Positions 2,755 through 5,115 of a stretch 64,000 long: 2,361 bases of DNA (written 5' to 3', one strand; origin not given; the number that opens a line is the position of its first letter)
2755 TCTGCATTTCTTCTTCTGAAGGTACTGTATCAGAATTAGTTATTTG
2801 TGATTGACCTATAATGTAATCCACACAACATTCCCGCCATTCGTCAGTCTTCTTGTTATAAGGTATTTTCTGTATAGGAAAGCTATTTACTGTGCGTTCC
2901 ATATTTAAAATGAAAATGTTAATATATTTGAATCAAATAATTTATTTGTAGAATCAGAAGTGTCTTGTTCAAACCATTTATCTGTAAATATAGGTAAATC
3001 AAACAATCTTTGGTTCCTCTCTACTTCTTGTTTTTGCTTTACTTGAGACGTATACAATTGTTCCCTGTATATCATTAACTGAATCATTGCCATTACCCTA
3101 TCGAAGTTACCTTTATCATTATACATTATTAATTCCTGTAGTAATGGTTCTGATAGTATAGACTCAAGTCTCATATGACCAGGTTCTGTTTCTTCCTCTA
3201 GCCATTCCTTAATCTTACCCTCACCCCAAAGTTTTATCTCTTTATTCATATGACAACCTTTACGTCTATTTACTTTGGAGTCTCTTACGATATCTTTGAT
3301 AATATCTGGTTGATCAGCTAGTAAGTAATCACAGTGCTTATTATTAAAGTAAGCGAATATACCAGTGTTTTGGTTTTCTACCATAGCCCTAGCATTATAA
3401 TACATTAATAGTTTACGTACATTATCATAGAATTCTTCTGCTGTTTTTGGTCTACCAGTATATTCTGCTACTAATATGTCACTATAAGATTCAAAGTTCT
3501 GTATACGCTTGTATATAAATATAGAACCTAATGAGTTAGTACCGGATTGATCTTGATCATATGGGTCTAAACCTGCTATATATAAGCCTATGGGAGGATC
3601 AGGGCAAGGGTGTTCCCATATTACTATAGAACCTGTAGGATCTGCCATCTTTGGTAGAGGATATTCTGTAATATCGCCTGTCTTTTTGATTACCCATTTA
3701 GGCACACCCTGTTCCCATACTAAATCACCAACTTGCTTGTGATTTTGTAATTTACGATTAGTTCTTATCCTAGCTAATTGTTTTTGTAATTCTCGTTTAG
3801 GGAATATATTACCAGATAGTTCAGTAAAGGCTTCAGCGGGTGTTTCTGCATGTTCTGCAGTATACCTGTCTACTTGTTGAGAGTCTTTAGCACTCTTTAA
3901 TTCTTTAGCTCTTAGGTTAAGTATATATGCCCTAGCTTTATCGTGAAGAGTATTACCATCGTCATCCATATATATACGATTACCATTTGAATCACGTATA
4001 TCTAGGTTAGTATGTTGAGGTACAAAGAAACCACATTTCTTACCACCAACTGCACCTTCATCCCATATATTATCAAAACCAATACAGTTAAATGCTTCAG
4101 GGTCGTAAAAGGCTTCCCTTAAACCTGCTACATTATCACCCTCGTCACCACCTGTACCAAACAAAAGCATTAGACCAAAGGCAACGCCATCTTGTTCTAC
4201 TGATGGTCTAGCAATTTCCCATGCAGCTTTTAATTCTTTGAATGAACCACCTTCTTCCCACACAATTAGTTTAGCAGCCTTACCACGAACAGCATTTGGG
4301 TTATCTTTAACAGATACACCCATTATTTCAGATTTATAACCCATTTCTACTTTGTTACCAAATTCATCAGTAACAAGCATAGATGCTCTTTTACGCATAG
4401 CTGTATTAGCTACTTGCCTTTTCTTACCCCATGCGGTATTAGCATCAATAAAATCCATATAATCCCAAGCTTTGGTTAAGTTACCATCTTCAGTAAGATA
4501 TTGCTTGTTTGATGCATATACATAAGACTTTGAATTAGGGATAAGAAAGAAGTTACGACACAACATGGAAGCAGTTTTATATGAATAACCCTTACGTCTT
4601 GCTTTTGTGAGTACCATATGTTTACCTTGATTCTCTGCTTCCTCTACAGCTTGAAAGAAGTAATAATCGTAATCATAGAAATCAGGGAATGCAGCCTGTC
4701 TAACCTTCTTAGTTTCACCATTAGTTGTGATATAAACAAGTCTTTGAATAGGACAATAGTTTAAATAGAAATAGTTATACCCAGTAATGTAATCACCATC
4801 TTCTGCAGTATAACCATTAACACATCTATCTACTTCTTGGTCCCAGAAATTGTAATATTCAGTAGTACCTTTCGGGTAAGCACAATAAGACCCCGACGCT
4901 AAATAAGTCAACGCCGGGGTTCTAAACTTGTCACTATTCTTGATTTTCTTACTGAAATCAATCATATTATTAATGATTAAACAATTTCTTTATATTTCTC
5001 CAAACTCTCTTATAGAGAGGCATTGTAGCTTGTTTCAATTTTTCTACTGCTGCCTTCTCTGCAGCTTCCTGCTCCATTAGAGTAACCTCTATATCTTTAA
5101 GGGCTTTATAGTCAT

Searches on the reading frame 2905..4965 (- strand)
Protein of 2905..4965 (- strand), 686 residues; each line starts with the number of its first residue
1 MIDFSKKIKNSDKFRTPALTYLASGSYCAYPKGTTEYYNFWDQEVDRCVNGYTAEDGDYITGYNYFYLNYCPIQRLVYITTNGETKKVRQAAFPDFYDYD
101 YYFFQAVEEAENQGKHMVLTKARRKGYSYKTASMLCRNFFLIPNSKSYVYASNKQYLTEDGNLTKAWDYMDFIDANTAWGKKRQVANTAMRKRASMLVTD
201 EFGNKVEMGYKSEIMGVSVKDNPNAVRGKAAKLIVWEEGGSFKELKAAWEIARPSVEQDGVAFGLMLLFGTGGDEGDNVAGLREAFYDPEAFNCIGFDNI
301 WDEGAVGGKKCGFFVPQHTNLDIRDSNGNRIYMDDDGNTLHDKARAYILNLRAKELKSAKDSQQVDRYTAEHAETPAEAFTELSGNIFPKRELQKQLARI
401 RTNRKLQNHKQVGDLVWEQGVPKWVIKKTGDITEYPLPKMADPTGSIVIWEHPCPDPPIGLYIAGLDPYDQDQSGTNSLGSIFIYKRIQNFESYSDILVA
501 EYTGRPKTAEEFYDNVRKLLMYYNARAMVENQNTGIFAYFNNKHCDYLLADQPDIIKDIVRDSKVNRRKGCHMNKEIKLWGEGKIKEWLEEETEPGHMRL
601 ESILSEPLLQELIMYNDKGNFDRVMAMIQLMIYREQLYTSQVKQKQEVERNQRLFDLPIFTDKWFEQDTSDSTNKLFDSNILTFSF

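Call 41: search_dna_similar(query=window:2905-4965:-, collection=phages, mode=protein, max_evalue=1e-30, max_rows=60, rows=spread)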
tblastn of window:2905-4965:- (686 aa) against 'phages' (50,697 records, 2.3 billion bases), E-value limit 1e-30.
Records with a match: 145; places in all: 145; records where one place covers at least 80% of the query: 110.
Best place of each record, by identity: 60-80% 24; <60% 121.
By first word of the organism name: uncultured 53; Bacteroides 32; Flavobacterium 29; Bacteriophage 8; CrAssphage 7; Azobacteroides 2; Dulem 2; IAS 2; Caudoviricetes 2; Cellulophaga 2; and 6 more.
By host as written in the record: - 69; Bacteroides intestinalis DSM 108646 25; Flavobacterium psychrophilum 950106-1/1 12; Bacteroides cellulosilyticus 4; Homo sapiens 3; Flavobacterium psychrophilum 020612-2/1 3; Flavobacterium psychrophilum strain FPS-D10 3; Candidatus Azobacteroides pseudotrichonymphae 2; and 17 more.
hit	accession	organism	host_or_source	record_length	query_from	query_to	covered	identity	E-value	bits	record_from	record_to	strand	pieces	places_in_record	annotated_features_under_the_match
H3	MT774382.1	uncultured phage cr10_1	human feces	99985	1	686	100%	79.6%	0e+0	1157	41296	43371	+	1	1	terminase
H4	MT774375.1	uncultured phage cr50_1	human feces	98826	1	686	100%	74.1%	0e+0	1052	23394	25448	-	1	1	terminase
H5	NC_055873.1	uncultured phage cr1_1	human feces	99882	1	685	100%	73.4%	0e+0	1047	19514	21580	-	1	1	terminase large subunit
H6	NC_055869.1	uncultured phage cr55_1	human feces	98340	1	662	97%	75.4%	0e+0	1046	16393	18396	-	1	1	terminase large subunit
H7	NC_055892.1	uncultured phage cr109_1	human feces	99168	1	668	97%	66.9%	0e+0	899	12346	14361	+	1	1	terminase large subunit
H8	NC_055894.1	uncultured phage cr6_1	human feces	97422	1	684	100%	64.9%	0e+0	889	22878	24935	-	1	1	terminase large subunit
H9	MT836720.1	Bacteriophage sp.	human fecal samples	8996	1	685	100%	64.4%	0e+0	896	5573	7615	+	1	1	record has no annotation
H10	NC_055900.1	uncultured phage cr125_1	human feces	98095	1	661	96%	66.6%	0e+0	901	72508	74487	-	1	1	terminase large subunit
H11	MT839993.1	Bacteriophage sp.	human fecal samples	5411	1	670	98%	63.7%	0e+0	872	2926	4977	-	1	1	record has no annotation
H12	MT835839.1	Bacteriophage sp.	human fecal samples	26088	1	686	100%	61.1%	0e+0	844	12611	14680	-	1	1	record has no annotation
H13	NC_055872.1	uncultured phage cr118_1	human feces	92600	1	686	100%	55.2%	0e+0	883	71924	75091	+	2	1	terminase large subunit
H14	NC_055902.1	uncultured phage cr131_1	Rhesus macaque feces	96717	1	677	98%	53.4%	3e-141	698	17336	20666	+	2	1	terminase large subunit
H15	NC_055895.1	uncultured phage cr7_1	human feces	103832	1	684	99%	51.9%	4e-140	699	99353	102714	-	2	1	terminase large subunit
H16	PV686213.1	Bohxovirus sp. 'endotrachealis'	endotracheal aspirate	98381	1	665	97%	51.9%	0e+0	684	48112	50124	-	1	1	hypothetical protein (x6)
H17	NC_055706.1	Azobacteroides phage ProJPt-Bp1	Candidatus Azobacteroides ...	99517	2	673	98%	47.7%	0e+0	645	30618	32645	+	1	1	terminase large subunit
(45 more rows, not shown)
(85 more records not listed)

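Call 42: get_annotated_region(hit=H4, flank=12000)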
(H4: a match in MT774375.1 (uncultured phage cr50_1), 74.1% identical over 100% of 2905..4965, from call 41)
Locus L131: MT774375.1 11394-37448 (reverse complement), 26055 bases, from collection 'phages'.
description: Uncultured phage cr50_1, complete genome.
organism: uncultured phage cr50_1 (NCBI taxid 2772059)
taxonomy: Viruses; Duplodnaviria; Heunggongvirae; Uroviricota; Caudoviricetes; Crassvirales; Suoliviridae; Boorivirinae; Cohcovirus; Cohcovirus hiberniae
host: -; source: human feces; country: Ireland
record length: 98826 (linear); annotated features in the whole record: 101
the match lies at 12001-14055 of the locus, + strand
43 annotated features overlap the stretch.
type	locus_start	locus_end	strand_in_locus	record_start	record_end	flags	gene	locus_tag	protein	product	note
CDS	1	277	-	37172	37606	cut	-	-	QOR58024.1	transcriptional regulator/repressor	gp_05222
CDS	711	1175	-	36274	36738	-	-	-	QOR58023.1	hypothetical protein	gp_05221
CDS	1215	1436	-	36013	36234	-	-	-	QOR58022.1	ribosomal protein-like protein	gp_05220; similar to a ribosomal protein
CDS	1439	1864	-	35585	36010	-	-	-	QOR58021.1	hypothetical protein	gp_05219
CDS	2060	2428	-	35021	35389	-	-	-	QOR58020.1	hypothetical protein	gp_05218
CDS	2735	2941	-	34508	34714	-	-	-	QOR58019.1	transmembrane protein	gp_05217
tRNA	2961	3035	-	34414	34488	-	-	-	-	tRNA-Cys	-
CDS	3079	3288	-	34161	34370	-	-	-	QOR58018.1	hypothetical protein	gp_05215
CDS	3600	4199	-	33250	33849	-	-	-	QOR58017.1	hypothetical protein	gp_05214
CDS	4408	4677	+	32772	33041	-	-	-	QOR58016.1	hypothetical protein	gp_05213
CDS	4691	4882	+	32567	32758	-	-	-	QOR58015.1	putative recombination protein/DNA repair protein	gp_05212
CDS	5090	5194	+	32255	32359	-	-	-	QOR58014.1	hypothetical protein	gp_05211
CDS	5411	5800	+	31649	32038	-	-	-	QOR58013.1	chaperonin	gp_05210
CDS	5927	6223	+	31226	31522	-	-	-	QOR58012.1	hypothetical protein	gp_05209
CDS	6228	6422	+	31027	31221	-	-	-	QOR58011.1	hypothetical protein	gp_05208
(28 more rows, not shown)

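Call 43: get_annotated_region(hit=H5, flank=12000)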
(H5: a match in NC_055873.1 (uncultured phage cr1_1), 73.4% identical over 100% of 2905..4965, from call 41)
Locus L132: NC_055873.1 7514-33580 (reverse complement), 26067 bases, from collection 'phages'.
description: CrAssphage cr1_1, complete genome.
organism: uncultured phage cr1_1 (NCBI taxid 2772064)
taxonomy: Viruses; Duplodnaviria; Heunggongvirae; Uroviricota; Caudoviricetes; Crassvirales; Suoliviridae; Boorivirinae; Culoivirus; Culoivirus americanus
host: -; source: human feces; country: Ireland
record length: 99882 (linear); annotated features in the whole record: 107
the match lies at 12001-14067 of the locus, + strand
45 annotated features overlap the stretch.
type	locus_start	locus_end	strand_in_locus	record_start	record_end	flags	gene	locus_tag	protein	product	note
CDS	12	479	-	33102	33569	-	-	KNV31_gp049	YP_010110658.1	homing endonuclease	gp_19391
CDS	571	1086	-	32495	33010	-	-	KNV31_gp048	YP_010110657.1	hypothetical protein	gp_19390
CDS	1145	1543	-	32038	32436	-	-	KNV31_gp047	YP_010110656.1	hypothetical protein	gp_19389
CDS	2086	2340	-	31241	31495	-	-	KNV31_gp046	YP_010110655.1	hypothetical protein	gp_19388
CDS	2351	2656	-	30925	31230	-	-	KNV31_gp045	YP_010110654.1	hypothetical protein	gp_19387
CDS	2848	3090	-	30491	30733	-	-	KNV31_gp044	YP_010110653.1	hypothetical protein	gp_19386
CDS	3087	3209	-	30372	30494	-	-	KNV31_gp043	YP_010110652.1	hypothetical protein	gp_19385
CDS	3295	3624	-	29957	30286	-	-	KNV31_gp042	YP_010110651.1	hypothetical protein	gp_19384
CDS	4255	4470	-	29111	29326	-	-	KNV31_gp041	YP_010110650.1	hypothetical protein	gp_19383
CDS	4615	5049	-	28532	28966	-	-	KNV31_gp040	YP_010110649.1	hypothetical protein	gp_19382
CDS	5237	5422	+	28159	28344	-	-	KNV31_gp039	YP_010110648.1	hypothetical protein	gp_19381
CDS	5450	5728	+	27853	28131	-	-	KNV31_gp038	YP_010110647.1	hypothetical protein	gp_19380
CDS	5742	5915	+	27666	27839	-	-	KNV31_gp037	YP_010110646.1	hypothetical protein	gp_19379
CDS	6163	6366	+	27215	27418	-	-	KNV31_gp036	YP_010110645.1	hypothetical protein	gp_19378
CDS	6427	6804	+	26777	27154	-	-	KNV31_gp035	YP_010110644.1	chaperonin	gp_19377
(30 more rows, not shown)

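Call 44: get_annotated_region(hit=H6, flank=12000)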
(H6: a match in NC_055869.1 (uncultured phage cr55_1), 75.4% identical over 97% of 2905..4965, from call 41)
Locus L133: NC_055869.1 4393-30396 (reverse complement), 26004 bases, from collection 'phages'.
description: CrAssphage cr55_1, complete genome.
organism: uncultured phage cr55_1 (NCBI taxid 2772060)
taxonomy: Viruses; Duplodnaviria; Heunggongvirae; Uroviricota; Caudoviricetes; Crassvirales; Suoliviridae; Boorivirinae; Culoivirus; Culoivirus intestinalis
host: -; source: human feces; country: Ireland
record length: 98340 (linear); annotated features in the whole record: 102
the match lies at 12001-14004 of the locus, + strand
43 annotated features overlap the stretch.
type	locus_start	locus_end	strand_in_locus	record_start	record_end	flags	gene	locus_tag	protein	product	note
CDS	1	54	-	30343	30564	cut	-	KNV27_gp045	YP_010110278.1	hypothetical protein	gp_05927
CDS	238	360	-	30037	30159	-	-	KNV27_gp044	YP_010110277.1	hypothetical protein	gp_05926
CDS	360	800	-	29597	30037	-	-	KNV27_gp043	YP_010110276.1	hypothetical protein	gp_05925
CDS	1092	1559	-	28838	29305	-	-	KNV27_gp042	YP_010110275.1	homing endonuclease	gp_05924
CDS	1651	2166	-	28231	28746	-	-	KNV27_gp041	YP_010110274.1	hypothetical protein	gp_05923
CDS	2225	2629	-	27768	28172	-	-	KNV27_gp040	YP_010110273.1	hypothetical protein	gp_05922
CDS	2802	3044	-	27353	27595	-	-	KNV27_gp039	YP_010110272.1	hypothetical protein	gp_05921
CDS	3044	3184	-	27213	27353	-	-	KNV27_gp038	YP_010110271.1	hypothetical protein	gp_05920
CDS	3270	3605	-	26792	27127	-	-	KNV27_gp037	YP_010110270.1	hypothetical protein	gp_05919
CDS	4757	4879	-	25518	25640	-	-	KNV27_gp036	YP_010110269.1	hypothetical protein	gp_05918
CDS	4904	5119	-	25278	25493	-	-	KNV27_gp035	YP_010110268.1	hypothetical protein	gp_05917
CDS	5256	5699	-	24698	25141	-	-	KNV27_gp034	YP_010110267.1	hypothetical protein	gp_05916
CDS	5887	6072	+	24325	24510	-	-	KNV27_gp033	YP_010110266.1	hypothetical protein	gp_05915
CDS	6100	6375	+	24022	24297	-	-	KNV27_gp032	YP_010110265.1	hypothetical protein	gp_05914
CDS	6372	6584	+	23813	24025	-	-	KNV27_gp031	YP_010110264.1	hypothetical protein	gp_05913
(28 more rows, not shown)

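Call 45: get_annotated_region(hit=H7, flank=12000)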
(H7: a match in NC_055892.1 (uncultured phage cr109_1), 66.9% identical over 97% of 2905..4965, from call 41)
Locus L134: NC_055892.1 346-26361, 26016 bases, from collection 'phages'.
description: CrAssphage cr109_1, complete genome.
organism: uncultured phage cr109_1 (NCBI taxid 2772083)
taxonomy: Viruses; Duplodnaviria; Heunggongvirae; Uroviricota; Caudoviricetes; Crassvirales; Suoliviridae; Loutivirinae; Buchavirus; Buchavirus splanchnicus
host: -; source: human feces; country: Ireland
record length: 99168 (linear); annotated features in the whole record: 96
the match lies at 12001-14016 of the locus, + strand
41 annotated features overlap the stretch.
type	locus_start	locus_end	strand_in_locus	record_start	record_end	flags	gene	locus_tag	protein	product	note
CDS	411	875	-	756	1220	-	-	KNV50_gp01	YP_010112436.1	hypothetical protein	gp_72953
CDS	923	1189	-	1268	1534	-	-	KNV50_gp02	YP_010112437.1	hypothetical protein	gp_72954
CDS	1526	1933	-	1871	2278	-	-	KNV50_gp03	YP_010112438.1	hypothetical protein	gp_72955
CDS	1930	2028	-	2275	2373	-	-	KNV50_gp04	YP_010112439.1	hypothetical protein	gp_72956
CDS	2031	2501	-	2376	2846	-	-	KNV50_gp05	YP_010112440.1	hypothetical protein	gp_72957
CDS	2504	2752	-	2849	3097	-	-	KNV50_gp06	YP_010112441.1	hypothetical protein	gp_72958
CDS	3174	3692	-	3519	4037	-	-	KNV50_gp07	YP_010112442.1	hypothetical protein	gp_72959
CDS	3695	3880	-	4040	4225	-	-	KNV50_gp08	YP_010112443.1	hypothetical protein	gp_72960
CDS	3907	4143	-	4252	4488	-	-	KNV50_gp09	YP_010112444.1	hypothetical protein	gp_72961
CDS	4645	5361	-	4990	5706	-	-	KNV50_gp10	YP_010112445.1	hypothetical protein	gp_72962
CDS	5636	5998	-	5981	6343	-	-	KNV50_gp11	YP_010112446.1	hypothetical protein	gp_72963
CDS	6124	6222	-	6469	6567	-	-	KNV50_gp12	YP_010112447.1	hypothetical protein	gp_72964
CDS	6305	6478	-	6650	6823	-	-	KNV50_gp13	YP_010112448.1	hypothetical protein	gp_72965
CDS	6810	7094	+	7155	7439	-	-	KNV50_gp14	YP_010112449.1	hypothetical protein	gp_72966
CDS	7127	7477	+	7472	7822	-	-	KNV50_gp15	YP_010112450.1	putative chaperonin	gp_72967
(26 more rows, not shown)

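Call 51: get_annotated_region(hit=H8, flank=12000)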
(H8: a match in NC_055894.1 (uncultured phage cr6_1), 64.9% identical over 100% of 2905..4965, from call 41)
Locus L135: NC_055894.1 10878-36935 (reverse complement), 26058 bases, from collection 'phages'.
description: CrAssphage cr6_1, complete genome.
organism: uncultured phage cr6_1 (NCBI taxid 2772085)
taxonomy: Viruses; Duplodnaviria; Heunggongvirae; Uroviricota; Caudoviricetes; Crassvirales; Suoliviridae; Bearivirinae; Afonbuvirus; Afonbuvirus faecalis
host: -; source: human feces; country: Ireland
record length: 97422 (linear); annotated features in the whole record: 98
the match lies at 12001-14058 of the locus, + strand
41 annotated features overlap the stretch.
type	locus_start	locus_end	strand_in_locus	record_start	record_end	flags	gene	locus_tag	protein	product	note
CDS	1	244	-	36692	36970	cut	-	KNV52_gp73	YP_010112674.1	hypothetical protein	gp_75649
CDS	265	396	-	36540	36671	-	-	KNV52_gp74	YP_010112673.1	hypothetical protein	gp_75648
CDS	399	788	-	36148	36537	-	-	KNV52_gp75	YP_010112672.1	hypothetical protein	gp_75647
CDS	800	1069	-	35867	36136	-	-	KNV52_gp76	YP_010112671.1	hypothetical protein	gp_75646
CDS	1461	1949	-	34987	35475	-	-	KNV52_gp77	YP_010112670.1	hypothetical protein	gp_75645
CDS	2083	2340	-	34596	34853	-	-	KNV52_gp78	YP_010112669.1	hypothetical protein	gp_75644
CDS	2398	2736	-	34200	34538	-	-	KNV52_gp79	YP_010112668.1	hypothetical protein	gp_75643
CDS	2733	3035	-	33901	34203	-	-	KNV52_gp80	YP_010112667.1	hypothetical protein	gp_75642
CDS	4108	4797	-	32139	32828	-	-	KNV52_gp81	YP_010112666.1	hypothetical protein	gp_75641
CDS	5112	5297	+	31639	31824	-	-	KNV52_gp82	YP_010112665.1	hypothetical protein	gp_75640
CDS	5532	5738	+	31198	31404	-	-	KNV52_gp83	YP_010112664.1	hypothetical protein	gp_75639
CDS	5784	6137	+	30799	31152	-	-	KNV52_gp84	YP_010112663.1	putative chaperonin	gp_75638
CDS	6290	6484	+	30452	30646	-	-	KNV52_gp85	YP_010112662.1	hypothetical protein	gp_75637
CDS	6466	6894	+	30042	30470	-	-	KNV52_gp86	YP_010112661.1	hypothetical protein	gp_75636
CDS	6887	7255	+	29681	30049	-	-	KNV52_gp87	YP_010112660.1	transcriptional regulator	gp_75635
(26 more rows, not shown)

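Call 52: get_annotated_region(hit=H10, flank=12000)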
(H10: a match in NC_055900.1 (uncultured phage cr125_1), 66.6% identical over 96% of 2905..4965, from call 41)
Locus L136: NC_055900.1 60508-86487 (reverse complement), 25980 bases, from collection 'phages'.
description: CrAssphage cr125_1, complete genome.
organism: uncultured phage cr125_1 (NCBI taxid 2772091)
taxonomy: Viruses; Duplodnaviria; Heunggongvirae; Uroviricota; Caudoviricetes; Crassvirales; Suoliviridae; Uncouvirinae; Aurodevirus; Aurodevirus hominis
host: -; source: human feces; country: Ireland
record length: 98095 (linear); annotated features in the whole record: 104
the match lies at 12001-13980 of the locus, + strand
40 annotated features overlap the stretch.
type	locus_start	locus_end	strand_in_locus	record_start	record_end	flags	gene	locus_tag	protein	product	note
CDS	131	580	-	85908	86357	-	-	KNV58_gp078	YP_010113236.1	hypothetical protein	gp_77360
CDS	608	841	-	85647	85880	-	-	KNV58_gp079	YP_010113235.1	hypothetical protein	gp_77359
CDS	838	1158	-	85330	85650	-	-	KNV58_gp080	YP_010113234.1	hypothetical protein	gp_77358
CDS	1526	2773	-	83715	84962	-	-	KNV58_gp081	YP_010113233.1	hypothetical protein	gp_77357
CDS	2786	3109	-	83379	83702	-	-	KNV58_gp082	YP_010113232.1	hypothetical protein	gp_77356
CDS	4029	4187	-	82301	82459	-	-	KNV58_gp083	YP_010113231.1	hypothetical protein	gp_77355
CDS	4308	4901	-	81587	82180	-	-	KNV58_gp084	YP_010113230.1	hypothetical protein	gp_77354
CDS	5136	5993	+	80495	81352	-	-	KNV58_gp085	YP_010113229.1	thymidylate synthase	gp_77353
CDS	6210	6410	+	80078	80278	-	-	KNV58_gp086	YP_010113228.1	hypothetical protein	gp_77352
CDS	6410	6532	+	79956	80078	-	-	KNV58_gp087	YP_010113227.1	hypothetical protein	gp_77351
CDS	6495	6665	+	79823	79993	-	-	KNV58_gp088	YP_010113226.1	hypothetical protein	gp_77350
CDS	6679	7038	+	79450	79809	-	-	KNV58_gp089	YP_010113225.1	putative chaperonin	gp_77349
CDS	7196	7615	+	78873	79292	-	-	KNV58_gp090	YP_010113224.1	hypothetical protein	gp_77348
CDS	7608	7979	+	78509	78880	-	-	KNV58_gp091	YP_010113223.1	transcriptional regulator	gp_77347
CDS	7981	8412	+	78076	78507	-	-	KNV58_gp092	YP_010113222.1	hypothetical protein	gp_77346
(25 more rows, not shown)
